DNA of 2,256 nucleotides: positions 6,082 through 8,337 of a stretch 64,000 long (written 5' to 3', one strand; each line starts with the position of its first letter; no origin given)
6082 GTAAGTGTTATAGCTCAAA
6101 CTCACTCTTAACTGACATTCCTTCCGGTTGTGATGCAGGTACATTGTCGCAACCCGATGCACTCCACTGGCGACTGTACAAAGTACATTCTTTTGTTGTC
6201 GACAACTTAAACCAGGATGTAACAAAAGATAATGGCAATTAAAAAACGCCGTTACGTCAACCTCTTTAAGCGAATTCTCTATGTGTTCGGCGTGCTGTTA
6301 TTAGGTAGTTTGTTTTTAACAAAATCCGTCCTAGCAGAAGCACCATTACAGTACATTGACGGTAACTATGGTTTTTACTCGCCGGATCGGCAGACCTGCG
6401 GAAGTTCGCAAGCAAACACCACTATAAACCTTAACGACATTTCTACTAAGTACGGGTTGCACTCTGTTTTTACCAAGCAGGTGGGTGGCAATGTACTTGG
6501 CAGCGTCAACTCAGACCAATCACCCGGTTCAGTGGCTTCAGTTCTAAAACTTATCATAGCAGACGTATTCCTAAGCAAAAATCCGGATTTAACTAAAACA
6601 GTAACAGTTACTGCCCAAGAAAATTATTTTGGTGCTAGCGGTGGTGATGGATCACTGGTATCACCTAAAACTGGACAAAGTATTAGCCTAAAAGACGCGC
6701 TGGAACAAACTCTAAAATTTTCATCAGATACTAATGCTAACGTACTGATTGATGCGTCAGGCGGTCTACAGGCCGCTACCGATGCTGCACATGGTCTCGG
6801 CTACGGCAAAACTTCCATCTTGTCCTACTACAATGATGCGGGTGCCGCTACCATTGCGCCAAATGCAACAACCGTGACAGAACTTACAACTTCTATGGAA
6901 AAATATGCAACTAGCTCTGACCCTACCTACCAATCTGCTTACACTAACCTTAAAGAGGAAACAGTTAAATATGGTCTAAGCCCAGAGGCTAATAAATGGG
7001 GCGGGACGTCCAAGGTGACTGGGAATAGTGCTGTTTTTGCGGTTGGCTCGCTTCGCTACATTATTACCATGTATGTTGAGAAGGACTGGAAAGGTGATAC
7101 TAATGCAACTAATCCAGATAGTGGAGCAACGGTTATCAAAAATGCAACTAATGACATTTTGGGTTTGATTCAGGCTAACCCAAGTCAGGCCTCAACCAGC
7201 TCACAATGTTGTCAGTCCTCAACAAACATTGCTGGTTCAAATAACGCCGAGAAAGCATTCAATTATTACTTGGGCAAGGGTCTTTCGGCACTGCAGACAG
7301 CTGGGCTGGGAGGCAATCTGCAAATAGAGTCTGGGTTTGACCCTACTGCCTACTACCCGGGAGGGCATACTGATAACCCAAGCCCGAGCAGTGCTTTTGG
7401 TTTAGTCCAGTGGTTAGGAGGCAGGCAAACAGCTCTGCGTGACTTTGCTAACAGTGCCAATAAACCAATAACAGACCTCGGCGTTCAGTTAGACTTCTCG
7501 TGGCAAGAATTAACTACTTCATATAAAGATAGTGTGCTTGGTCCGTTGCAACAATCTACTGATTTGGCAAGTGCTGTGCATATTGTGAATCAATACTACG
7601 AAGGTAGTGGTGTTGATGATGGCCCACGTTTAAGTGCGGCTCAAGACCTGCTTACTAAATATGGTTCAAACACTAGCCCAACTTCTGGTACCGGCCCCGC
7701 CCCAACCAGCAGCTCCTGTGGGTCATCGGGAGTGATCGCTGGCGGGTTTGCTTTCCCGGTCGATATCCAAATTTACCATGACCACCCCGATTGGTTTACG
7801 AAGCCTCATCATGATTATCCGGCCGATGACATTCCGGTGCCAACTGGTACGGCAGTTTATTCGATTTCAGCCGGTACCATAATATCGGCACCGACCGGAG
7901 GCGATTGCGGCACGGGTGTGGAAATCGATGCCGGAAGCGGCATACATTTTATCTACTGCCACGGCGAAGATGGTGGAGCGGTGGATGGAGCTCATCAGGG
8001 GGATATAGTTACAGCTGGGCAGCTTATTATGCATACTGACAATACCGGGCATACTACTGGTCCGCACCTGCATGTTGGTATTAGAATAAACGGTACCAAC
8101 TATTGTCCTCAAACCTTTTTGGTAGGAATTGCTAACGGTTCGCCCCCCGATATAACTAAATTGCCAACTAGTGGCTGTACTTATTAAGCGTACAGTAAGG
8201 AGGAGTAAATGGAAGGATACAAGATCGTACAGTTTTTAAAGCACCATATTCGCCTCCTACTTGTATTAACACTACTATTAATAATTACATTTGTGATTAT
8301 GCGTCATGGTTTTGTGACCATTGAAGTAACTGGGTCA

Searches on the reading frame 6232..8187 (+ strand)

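Call 43: search_protein_families(library=pfam, proteins=[window:6232-8187:+], max_evalue=0.00001)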
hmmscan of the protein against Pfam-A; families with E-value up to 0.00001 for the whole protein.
window:6232-8187:+ (651 aa): 3 families
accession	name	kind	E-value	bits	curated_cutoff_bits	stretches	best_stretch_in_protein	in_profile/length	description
PF18013.6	Phage_lysozyme2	-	2.7e-27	96.1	28.2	1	337-477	1-140/140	Phage tail lysozyme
PF01551.29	Peptidase_M23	-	2.7e-16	60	28.7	1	533-623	7-93/96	Peptidase family M23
PF13354.11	Beta-lactamase2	-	1.2e-09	38.3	22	1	90-280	13-212/214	Beta-lactamase enzyme family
